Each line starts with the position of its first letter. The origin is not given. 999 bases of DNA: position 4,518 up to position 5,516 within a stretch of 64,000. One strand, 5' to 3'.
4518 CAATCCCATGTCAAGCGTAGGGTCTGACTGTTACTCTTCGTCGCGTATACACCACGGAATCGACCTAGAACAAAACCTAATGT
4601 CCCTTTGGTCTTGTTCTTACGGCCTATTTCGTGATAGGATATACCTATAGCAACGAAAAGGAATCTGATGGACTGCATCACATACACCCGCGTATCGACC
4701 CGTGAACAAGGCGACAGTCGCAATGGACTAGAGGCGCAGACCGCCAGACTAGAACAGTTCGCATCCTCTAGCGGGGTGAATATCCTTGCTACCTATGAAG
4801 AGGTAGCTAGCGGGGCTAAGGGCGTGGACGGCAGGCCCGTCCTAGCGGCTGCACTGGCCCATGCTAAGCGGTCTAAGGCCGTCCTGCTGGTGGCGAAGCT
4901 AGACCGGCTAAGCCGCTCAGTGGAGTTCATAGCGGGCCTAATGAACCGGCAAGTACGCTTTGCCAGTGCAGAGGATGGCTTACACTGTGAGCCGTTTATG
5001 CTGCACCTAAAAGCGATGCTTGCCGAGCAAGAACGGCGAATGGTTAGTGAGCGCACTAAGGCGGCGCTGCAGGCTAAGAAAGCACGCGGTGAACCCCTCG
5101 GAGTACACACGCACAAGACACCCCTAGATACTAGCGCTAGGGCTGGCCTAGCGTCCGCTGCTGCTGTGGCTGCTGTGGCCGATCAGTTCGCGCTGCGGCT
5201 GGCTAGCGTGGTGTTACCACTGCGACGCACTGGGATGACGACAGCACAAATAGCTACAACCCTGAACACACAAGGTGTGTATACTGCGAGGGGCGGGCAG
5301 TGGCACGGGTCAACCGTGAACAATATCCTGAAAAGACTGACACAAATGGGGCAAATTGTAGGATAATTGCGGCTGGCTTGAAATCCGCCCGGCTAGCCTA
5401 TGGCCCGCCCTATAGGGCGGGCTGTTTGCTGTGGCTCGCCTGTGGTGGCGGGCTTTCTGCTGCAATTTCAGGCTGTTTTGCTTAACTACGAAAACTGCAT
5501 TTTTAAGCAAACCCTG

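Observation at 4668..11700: Serine recombinase next to a self-contained minus-strand early-gene cassette, bracketed by shared motifs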

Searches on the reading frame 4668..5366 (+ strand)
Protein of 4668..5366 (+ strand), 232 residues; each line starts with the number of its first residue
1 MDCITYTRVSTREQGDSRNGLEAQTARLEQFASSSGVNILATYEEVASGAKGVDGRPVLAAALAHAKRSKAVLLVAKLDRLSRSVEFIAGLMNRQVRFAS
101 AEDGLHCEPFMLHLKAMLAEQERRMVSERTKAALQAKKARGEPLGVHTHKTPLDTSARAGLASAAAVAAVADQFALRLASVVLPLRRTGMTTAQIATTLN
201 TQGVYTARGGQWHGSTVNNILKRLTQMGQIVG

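Call 8: search_protein_families(library=pfam, proteins=[window:4668-5366:+], max_evalue=0.01)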
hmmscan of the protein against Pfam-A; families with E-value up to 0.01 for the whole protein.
window:4668-5366:+ (232 aa): 2 families
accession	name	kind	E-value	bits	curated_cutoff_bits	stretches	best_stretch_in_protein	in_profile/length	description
PF00239.26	Resolvase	-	1.7e-27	96.8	23.3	1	4-142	2-144/145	Resolvase, N terminal domain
PF07508.19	Recombinase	-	3.2e-06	27.8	21.1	1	188-230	16-58/102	Recombinase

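Call 9: search_protein_families(library=phrogs, proteins=[window:4668-5366:+], max_evalue=0.01)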
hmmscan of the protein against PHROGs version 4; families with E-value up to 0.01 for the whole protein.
window:4668-5366:+ (232 aa): 3 families
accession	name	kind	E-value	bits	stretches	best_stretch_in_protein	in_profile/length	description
phrog_125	-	DNA, RNA and nucleotide metabolism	8.5e-34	118.2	1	1-227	20-206/254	DNA invertase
phrog_95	-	integration and excision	1e-31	111.2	1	1-230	88-317/651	integrase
phrog_6620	-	integration and excision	0.00044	20.9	1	3-83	58-133/201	transposase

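Call 14: search_dna_similar(query=window:4668-5366:+, collection=phages, mode=protein, max_rows=40, max_evalue=0.00001)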
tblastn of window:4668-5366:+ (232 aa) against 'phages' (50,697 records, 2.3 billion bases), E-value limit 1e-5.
Records with a match: 210; places in all: 210; records where one place covers at least 80% of the query: 182.
Best place of each record, by identity: <60% 210.
By first word of the organism name: Escherichia 124; Vibrio 14; Klebsiella 9; Bacillus 9; Cellulophaga 7; Campylobacter 5; Paenibacillus 5; Shewanella 4; Phapecoctavirus 3; Enterobacteria 3; and 20 more.
By host as written in the record: - 36; Escherichia coli 35; Escherichia coli K-12 MG1655 18; Escherichia sp. 5; Campylobacter jejuni 5; Cellulophaga sp. HaHa_2_95 4; Escherichia coli EC3.18 4; Escherichia coli K-12 4; and 71 more.
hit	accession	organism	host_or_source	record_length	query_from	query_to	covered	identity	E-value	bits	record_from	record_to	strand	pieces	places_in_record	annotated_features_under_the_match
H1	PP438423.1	Microcystis phage Mwe-JY31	Microcystis wesenbergii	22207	4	224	95%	36.8%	2e-21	98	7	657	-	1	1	hypothetical protein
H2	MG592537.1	Vibrio phage 1.170.O._10N.261.52.C3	Vibrio sp.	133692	4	223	95%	36.3%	4e-22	100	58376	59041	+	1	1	resolvase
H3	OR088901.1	Arthrobacter phage 1191A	Arthrobacter sp. c7_119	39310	1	220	95%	34.2%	5e-24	105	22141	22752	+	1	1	DNA invertase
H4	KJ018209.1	Shewanella sp. phage 1/4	Baltic Sea ice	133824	1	223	96%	32.3%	3e-13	74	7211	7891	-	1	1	Ser recombinase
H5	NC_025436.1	Shewanella sp. phage 1/4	Baltic Sea ice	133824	1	223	96%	32.3%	3e-13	74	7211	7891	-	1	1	DNA invertase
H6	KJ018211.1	Shewanella sp. phage 1/40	Baltic Sea ice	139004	1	223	96%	31.9%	1e-12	72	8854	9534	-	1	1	Ser recombinase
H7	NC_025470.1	Shewanella sp. phage 1/40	Baltic Sea ice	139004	1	223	96%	31.9%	1e-12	72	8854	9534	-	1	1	DNA invertase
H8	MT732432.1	Cellulophaga phage Calle_1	Cellulophaga sp. HaHa_2_95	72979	4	222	94%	32.5%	8e-13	73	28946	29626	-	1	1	site specific recombinase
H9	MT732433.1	Cellulophaga phage Calle_2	Cellulophaga sp. HaHa_2_95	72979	4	222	94%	32.5%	8e-13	73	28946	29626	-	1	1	site specific recombinase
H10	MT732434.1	Cellulophaga phage Calle_3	Cellulophaga sp. HaHa_2_95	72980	4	222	94%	32.5%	8e-13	73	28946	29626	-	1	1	site specific recombinase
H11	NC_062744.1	Cellulophaga phage Calle_1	Cellulophaga sp. HaHa_2_95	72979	4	222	94%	32.5%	8e-13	73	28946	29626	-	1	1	DNA invertase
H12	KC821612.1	Cellulophaga phage phi40:1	Cellulophaga baltica NN015840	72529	4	222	94%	32.0%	2e-12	72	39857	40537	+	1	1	site specific recombinase, serine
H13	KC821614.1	Cellulophaga phage phi38:1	Cellulophaga baltica NN016038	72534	4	222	94%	32.0%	2e-12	72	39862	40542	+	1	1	site specific recombinase, serine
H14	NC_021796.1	Cellulophaga phage phi38:1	Cellulophaga baltica NN016038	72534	4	222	94%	32.0%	2e-12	72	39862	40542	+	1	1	DNA invertase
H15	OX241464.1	Vibrio phage 277E43-1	Seawater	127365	4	224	95%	31.3%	5e-17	85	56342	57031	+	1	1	putative resolvase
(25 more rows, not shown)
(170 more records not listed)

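Call 19: find_related_loci(query=window:4668-5366:+, collection=viral_contigs, flank=10000)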
Query window:4668-5366:+ (232 aa) in viral_contigs; peptide patterns used: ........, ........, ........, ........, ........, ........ (x = any residue, [..] = any of these).
26 stretches matched a pattern; 2 encode a relative of the query (tblastn E <= 1e-3); 2 distinct loci.
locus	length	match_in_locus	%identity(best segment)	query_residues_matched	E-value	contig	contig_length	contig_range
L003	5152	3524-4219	100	1-232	1e-158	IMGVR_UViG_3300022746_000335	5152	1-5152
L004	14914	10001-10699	67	1-232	2e-98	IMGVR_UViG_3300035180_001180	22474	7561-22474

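Call 20: find_homologous_proteins(query=window:4668-5366:+, max_evalue=1e-10)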
Query window:4668-5366:+ (232 aa): 3149 proteins with E <= 1e-10 among 8000 candidates; the best 120 are listed.
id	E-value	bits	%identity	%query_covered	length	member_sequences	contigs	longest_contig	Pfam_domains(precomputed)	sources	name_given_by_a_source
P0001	2.8e-141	486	100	100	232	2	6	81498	PF07508.20,PF00239.27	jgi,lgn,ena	-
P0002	6.0e-98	345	71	100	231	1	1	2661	PF07508.20,PF00239.27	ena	-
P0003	5.8e-87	309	67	100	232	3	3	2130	PF07508.20,PF00239.27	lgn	-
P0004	5.6e-77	276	63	97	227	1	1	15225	PF00239.27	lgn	-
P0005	1.0e-75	272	62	97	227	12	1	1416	PF00239.27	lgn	-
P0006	2.2e-74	268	61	97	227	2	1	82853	PF00239.27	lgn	-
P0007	6.4e-74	266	59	99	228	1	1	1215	PF07508.20,PF00239.27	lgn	-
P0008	4.2e-71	257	59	98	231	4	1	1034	PF00239.27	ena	-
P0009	6.3e-70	253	58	97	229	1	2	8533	PF00239.27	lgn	-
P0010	7.0e-69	250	59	98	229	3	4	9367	PF00239.27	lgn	-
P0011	9.6e-69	249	58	97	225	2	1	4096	PF00239.27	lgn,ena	-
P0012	3.5e-68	248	58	98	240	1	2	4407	PF00239.27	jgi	jgi:DNA invertase Pin-like site-specific DNA recombinase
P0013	3.7e-68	247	58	97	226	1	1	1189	PF07508.20,PF00239.27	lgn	-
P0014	1.9e-67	245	58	97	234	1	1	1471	PF07508.20,PF00239.27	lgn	-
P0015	7.2e-67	243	56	100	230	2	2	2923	PF00239.27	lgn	-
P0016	2.1e-66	242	57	96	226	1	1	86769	PF00239.27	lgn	-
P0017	1.8e-65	239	57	95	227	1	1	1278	PF00239.27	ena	-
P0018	5.8e-65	237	57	97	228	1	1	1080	PF00239.27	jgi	jgi:DNA invertase Pin-like site-specific DNA recombinase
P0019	2.4e-64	235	57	96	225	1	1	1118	PF07508.20,PF00239.27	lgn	-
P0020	8.0e-64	233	57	97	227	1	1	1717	PF00239.27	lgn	-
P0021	1.6e-63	232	55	97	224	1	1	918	PF00239.27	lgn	-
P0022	2.1e-63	232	55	96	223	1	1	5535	PF07508.20,PF00239.27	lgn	-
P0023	6.1e-63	230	56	96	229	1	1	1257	PF00239.27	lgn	-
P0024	8.7e-63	230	54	97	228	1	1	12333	PF07508.20,PF00239.27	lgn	-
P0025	1.5e-62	229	56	98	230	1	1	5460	PF07508.20,PF00239.27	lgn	-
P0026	2.0e-62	229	53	96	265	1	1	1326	PF07508.20,PF00239.27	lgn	-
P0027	1.0e-61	226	53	97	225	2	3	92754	PF07508.20,PF00239.27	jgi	jgi:DNA invertase Pin-like site-specific DNA recombinase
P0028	1.1e-61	226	56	96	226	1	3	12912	PF00239.27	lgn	-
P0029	1.4e-61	226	55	95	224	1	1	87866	PF07508.20,PF00239.27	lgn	-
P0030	2.2e-61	225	54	97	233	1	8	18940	PF00239.27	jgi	jgi:DNA invertase Pin-like site-specific DNA recombinase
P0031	4.6e-61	224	54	97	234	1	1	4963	PF07508.20,PF00239.27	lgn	-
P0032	4.8e-61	224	52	97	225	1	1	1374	PF00239.27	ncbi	-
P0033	6.7e-61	224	50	97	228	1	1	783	PF00239.27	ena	-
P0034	8.9e-61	223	55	95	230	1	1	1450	PF07508.20,PF00239.27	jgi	jgi:DNA invertase Pin-like site-specific DNA recombinase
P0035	2.3e-60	222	55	97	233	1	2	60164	PF00239.27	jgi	-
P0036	3.1e-60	222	53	96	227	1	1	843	PF00239.27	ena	-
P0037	5.6e-60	221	52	98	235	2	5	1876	PF00239.27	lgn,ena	-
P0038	1.2e-59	220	52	95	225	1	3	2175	PF00239.27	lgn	-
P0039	2.5e-59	219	53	97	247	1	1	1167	PF00239.27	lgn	-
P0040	2.6e-59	219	53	96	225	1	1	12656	PF00239.27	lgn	-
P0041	4.1e-59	218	52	94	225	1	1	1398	PF00239.27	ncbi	-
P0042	4.7e-59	218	55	96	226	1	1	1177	PF00239.27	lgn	-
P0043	5.8e-59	217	54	98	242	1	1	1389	PF00239.27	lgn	-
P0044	6.7e-59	217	53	95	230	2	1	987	PF00239.27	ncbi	-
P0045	3.0e-58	215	50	97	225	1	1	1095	PF00239.27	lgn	-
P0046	3.5e-58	215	50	97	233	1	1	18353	PF00239.27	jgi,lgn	jgi:DNA invertase Pin-like site-specific DNA recombinase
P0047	6.0e-58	214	52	95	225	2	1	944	PF00239.27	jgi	jgi:DNA invertase Pin-like site-specific DNA recombinase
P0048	8.8e-58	214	54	96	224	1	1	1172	PF07508.20,PF00239.27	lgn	-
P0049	1.1e-57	213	53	97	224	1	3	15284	PF00239.27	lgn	-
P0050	1.1e-57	213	53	98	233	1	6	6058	PF00239.27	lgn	-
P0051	2.2e-57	212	54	97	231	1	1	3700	PF00239.27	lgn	-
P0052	2.5e-57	212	52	97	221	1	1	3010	PF07508.20,PF00239.27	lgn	-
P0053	3.7e-57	212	52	97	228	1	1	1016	PF00239.27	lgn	-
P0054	4.6e-57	211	53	97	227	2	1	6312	PF00239.27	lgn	-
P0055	4.8e-57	211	50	97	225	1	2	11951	PF00239.27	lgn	-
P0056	5.0e-57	211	54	97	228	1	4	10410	PF00239.27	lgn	-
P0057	6.2e-57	211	52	96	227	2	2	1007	PF00239.27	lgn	-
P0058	8.0e-57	210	52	95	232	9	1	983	PF00239.27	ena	-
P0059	8.5e-57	210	54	97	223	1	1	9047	PF00239.27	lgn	-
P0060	1.3e-55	206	51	95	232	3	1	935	PF00239.27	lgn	-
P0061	2.4e-55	206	49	95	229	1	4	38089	PF07508.20,PF00239.27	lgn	-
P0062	2.4e-55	206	50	97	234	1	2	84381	PF00239.27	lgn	-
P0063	5.3e-55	204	52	95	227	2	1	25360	PF00239.27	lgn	-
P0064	1.4e-54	203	52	96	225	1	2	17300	PF00239.27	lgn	-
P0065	1.7e-54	203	52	97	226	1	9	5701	PF00239.27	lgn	-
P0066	2.0e-54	203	53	94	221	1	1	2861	PF07508.20,PF00239.27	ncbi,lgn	-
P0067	2.1e-54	203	52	97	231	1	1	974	PF00239.27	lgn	-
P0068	8.9e-54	200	51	97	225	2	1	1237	PF00239.27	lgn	-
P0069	1.0e-53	200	50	96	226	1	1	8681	PF00239.27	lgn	-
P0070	1.8e-53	199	52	95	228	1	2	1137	PF00239.27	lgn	-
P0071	2.3e-53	199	49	96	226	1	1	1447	PF00239.27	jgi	jgi:DNA invertase Pin-like site-specific DNA recombinase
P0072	2.3e-53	199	53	96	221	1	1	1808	PF00239.27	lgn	-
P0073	3.8e-53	198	48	96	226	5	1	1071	PF00239.27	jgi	jgi:DNA invertase Pin-like site-specific DNA recombinase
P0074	5.1e-53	198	48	96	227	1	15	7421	PF00239.27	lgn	-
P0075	6.3e-53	198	51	98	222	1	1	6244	PF07508.20,PF00239.27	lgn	-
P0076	8.0e-53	197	51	97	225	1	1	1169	PF00239.27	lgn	-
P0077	9.5e-53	197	53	94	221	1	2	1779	PF07508.20,PF00239.27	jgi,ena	-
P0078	1.1e-52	197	49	98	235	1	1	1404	PF00239.27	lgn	-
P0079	1.6e-52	196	51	97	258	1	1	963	PF00239.27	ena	-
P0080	2.0e-52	196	50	95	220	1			PF07508.20,PF00239.27,PF20552.5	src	-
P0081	2.9e-52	196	52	95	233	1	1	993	PF07508.20,PF00239.27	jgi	-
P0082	3.5e-52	195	52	95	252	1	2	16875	PF00239.27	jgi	jgi:DNA invertase Pin-like site-specific DNA recombinase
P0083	3.9e-52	195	51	97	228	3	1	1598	PF07508.20,PF00239.27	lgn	-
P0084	4.3e-52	195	50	97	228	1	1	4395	PF07508.20,PF00239.27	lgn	-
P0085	6.1e-52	194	51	96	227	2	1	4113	PF00239.27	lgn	-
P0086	6.8e-52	194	52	96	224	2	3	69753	PF00239.27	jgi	jgi:DNA invertase Pin-like site-specific DNA recombinase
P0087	8.4e-52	194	50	96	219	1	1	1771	PF00239.27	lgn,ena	-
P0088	9.1e-52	194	54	96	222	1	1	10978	PF00239.27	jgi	jgi:DNA invertase Pin-like site-specific DNA recombinase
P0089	9.7e-52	194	51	95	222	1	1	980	PF07508.20,PF00239.27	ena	-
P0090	1.3e-51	193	51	96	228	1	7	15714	PF00239.27,PF20552.5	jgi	jgi:DNA invertase Pin-like site-specific DNA recombinase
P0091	1.8e-51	193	50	95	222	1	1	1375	PF07508.20,PF00239.27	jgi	jgi:DNA invertase Pin-like site-specific DNA recombinase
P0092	3.0e-51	192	50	96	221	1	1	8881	PF07508.20,PF00239.27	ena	-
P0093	5.7e-51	191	48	96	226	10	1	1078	PF00239.27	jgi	jgi:DNA invertase Pin-like site-specific DNA recombinase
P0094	5.9e-51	191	48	99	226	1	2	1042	PF00239.27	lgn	-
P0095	6.5e-51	191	49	95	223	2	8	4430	PF07508.20,PF00239.27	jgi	jgi:DNA invertase Pin-like site-specific DNA recombinase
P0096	6.5e-51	191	50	95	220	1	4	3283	PF07508.20,PF00239.27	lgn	-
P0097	6.5e-51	191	53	96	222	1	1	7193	PF00239.27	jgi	jgi:DNA invertase Pin-like site-specific DNA recombinase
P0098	6.5e-51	191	49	95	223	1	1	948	PF07508.20,PF00239.27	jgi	jgi:DNA invertase Pin-like site-specific DNA recombinase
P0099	7.4e-51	191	50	96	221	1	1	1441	PF00239.27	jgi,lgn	jgi:DNA invertase Pin-like site-specific DNA recombinase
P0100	7.8e-51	191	52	96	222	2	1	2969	PF00239.27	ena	-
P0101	8.5e-51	191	50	97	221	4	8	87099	PF07508.20,PF00239.27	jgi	jgi:DNA invertase Pin-like site-specific DNA recombinase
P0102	8.9e-51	191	50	96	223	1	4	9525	PF07508.20,PF00239.27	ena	-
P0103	1.1e-50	190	50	95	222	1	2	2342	PF00239.27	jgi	jgi:DNA invertase Pin-like site-specific DNA recombinase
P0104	1.2e-50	190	50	100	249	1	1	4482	PF07508.20,PF00239.27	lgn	-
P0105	1.4e-50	190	50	95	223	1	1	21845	PF07508.20,PF00239.27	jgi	jgi:DNA invertase Pin-like site-specific DNA recombinase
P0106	1.7e-50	190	50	95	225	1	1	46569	PF00239.27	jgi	jgi:DNA invertase Pin-like site-specific DNA recombinase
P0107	1.7e-50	190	51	96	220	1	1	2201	PF07508.20,PF00239.27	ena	-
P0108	1.9e-50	190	52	95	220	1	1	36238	PF00239.27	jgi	jgi:DNA invertase Pin-like site-specific DNA recombinase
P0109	2.1e-50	189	50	96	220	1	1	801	PF00239.27,PF20552.5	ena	-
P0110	2.5e-50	189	50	95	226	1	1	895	PF00239.27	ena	-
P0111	2.5e-50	189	50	95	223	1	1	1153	PF00239.27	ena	-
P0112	2.7e-50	189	50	95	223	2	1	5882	PF07508.20,PF00239.27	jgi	jgi:DNA invertase Pin-like site-specific DNA recombinase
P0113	3.0e-50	189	50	95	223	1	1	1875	PF07508.20,PF00239.27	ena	-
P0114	3.3e-50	189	49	95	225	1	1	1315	PF07508.20,PF00239.27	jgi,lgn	jgi:DNA invertase Pin-like site-specific DNA recombinase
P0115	3.5e-50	189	50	96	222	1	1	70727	PF00239.27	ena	-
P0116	3.6e-50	189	50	95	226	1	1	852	PF00239.27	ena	-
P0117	3.6e-50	189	50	95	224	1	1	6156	PF00239.27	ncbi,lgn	ncbi:MAG: recombinase family protein [Aliidongia sp.]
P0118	4.0e-50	189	50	96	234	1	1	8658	PF07508.20,PF00239.27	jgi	jgi:DNA invertase Pin-like site-specific DNA recombinase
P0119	4.1e-50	189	51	95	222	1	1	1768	PF00239.27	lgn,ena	-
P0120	4.5e-50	188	50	96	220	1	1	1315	PF07508.20,PF00239.27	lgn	-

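Call 21: find_encoding_contigs(protein=P0001, flank=10000, max_places=10)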
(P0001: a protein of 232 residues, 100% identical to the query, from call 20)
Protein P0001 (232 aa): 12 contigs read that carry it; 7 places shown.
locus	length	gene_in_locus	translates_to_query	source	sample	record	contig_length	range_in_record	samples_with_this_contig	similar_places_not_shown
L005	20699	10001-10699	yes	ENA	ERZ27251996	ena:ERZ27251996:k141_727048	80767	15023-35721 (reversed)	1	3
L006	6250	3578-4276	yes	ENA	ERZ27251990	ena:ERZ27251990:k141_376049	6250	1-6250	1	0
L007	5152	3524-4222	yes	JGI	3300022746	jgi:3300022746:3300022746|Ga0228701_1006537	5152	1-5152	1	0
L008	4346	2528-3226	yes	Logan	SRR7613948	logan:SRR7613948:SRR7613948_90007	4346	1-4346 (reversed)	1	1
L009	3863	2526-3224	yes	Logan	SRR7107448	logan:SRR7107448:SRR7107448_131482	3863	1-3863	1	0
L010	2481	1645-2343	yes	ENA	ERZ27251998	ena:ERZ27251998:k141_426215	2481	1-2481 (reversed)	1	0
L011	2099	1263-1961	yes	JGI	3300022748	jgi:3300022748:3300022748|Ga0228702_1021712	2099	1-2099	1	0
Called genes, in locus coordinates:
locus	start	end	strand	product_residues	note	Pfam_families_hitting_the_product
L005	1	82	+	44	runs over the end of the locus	-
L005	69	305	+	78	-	-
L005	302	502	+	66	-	-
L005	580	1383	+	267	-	PF02562:PhoH, PF13604:AAA_30 (faint), PF13245:AAA_19 (weak)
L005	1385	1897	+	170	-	-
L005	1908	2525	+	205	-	PF00574:CLP_protease, PF25145:NfeD1b_N (weak)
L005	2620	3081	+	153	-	-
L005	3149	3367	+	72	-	-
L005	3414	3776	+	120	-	-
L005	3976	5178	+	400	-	PF21189:PHA02142, PF09414:RNA_ligase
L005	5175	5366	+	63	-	-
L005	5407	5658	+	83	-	-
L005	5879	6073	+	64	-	-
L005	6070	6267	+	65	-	-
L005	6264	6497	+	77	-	-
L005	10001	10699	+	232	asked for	PF00239:Resolvase, PF07508:Recombinase (weak)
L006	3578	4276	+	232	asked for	PF00239:Resolvase, PF07508:Recombinase (weak)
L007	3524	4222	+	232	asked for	PF00239:Resolvase, PF07508:Recombinase (weak)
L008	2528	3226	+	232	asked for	PF00239:Resolvase, PF07508:Recombinase (weak)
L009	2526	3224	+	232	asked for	PF00239:Resolvase, PF07508:Recombinase (weak)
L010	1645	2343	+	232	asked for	PF00239:Resolvase, PF07508:Recombinase (weak)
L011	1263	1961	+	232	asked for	PF00239:Resolvase, PF07508:Recombinase (weak)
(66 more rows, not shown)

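Call 30: find_encoding_contigs(protein=P0006, flank=10000, max_places=2)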
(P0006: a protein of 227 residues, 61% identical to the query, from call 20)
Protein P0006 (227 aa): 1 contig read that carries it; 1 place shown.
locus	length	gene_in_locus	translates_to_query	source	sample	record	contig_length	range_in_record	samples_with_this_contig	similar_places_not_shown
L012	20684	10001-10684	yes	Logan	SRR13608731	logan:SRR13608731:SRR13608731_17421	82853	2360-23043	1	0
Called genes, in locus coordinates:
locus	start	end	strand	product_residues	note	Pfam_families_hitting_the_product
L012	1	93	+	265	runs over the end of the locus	PF02562:PhoH, PF13245:AAA_19, PF13604:AAA_30 (weak)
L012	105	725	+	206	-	PF25145:NfeD1b_N, PF00574:CLP_protease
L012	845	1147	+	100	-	-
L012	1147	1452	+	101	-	-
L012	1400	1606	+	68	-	-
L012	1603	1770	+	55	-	-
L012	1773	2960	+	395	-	PF21189:PHA02142, PF09414:RNA_ligase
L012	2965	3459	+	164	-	PF04957:RMF (weak)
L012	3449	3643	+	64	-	-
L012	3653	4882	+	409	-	PF01139:RtcB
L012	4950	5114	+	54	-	-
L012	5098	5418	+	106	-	-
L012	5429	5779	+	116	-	-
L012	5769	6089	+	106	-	-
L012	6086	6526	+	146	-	PF10686:YAcAr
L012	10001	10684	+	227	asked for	PF00239:Resolvase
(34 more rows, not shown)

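Call 31: find_encoding_contigs(protein=P0016, flank=10000, max_places=2)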
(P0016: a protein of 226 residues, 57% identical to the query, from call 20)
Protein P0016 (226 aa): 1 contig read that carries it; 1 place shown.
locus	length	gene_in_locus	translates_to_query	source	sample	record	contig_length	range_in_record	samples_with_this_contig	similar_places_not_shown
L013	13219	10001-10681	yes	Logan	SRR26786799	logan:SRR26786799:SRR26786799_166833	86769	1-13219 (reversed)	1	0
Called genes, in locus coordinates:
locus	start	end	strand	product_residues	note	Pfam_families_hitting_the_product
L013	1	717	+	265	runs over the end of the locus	PF02562:PhoH, PF13245:AAA_19, PF13604:AAA_30, PF13401:AAA_22 (faint)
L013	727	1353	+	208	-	PF00574:CLP_protease, PF25145:NfeD1b_N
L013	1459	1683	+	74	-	-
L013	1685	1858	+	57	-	-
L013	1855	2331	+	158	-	PF01661:Macro (faint)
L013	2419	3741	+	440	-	-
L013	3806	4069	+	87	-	-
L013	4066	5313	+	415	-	PF01139:RtcB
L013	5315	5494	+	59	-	-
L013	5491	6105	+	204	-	PF00149:Metallophos (weak)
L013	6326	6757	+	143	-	-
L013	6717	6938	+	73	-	-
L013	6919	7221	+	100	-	-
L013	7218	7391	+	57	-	-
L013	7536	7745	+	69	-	-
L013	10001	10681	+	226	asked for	PF00239:Resolvase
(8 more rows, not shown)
